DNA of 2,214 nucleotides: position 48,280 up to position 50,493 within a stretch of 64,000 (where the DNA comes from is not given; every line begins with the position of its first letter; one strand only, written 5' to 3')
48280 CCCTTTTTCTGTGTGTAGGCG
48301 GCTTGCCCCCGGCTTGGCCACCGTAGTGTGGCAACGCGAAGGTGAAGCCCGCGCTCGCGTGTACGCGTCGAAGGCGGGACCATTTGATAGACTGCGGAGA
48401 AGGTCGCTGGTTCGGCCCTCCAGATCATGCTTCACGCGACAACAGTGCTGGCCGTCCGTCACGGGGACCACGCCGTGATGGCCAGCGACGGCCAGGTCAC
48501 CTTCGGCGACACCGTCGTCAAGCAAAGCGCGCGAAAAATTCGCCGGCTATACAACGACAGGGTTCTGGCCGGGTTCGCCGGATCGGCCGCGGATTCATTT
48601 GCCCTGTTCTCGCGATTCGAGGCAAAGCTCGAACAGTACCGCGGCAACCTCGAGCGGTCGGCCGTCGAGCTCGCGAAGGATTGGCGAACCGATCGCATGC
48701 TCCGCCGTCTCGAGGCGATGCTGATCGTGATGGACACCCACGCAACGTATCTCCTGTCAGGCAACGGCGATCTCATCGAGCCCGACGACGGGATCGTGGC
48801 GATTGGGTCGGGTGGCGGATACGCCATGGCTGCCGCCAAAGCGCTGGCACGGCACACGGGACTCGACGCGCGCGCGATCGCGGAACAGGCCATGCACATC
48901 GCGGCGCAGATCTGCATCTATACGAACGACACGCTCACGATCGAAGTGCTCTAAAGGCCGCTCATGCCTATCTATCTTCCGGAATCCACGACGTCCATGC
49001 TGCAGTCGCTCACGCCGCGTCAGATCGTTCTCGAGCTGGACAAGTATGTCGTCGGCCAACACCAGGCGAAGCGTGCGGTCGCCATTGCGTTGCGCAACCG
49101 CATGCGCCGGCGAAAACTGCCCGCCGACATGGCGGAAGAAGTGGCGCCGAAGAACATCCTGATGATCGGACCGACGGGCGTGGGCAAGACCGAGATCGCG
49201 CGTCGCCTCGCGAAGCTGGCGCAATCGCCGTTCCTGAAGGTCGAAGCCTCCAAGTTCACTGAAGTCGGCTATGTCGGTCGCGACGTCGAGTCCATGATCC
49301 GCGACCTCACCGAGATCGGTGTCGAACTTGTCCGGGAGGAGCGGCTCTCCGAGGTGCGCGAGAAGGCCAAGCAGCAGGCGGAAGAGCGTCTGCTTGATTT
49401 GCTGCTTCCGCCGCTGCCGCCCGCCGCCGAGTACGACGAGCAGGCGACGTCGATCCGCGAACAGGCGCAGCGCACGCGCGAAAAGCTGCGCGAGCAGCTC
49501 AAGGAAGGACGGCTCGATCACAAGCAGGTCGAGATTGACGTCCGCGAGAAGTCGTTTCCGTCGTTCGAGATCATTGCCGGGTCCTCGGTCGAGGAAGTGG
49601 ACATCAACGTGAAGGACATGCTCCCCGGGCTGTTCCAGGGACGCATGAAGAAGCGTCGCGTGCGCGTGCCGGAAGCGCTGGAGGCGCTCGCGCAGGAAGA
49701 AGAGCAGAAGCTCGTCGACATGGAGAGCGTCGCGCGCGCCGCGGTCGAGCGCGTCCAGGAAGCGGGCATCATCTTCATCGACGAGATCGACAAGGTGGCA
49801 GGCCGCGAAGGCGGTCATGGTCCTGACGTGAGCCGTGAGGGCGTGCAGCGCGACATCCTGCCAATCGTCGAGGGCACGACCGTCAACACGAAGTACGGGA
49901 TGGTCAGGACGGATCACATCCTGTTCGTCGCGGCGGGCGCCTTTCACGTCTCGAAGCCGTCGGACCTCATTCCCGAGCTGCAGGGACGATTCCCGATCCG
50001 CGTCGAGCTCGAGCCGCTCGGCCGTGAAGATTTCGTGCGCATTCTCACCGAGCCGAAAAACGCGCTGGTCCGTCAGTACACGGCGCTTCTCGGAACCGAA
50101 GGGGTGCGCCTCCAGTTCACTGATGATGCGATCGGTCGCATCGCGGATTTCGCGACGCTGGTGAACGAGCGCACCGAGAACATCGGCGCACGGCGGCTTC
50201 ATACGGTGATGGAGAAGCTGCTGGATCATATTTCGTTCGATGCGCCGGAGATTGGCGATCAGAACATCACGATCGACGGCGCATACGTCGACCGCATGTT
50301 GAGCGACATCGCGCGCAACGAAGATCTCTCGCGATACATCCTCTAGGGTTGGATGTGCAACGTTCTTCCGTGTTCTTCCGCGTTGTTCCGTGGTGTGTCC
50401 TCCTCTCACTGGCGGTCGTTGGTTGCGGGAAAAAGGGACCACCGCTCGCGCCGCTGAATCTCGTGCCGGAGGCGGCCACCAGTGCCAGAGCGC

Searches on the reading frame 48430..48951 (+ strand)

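Call 44: search_protein_families(library=pfam, proteins=[window:48430-48951:+], max_evalue=0.00001)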
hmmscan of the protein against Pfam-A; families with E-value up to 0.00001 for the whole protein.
window:48430-48951:+ (174 aa): 1 family
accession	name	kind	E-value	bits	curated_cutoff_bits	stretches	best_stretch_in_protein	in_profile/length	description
PF00227.31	Proteasome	-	5.6e-29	101.6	22.4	1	2-173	3-188/189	Proteasome subunit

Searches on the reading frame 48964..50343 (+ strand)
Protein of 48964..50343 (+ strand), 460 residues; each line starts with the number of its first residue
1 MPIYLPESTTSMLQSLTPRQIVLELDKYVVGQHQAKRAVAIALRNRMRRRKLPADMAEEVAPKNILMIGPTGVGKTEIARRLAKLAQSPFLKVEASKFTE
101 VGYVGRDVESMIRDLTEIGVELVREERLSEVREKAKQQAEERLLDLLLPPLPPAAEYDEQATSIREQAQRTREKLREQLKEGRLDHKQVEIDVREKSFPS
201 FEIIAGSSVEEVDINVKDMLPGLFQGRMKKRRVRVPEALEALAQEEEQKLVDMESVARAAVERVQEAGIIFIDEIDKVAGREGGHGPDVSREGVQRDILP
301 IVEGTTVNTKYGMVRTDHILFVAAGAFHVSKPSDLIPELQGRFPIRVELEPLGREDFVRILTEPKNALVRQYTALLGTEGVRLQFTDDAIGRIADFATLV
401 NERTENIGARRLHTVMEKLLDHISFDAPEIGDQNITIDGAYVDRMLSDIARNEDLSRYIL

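Call 44: search_protein_families(library=pfam, proteins=[window:48964-50343:+], max_evalue=0.00001)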
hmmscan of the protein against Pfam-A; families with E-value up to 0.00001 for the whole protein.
window:48964-50343:+ (460 aa): 4 families
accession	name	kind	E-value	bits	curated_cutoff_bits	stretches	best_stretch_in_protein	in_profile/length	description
PF07724.20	AAA_2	-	2.5e-32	112.7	27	1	228-346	29-166/166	AAA domain (Cdc48 subfamily)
PF00004.35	AAA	-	2.9e-17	63.8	21.2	2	233-349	29-129/131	ATPase family associated with various cellular activities (AAA)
PF07728.20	AAA_5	-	9e-09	35.9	22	0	64-100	1-38/139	AAA domain (dynein-related subfamily)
PF13401.12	AAA_22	-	3.1e-06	28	27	0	63-140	6-80/130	AAA domain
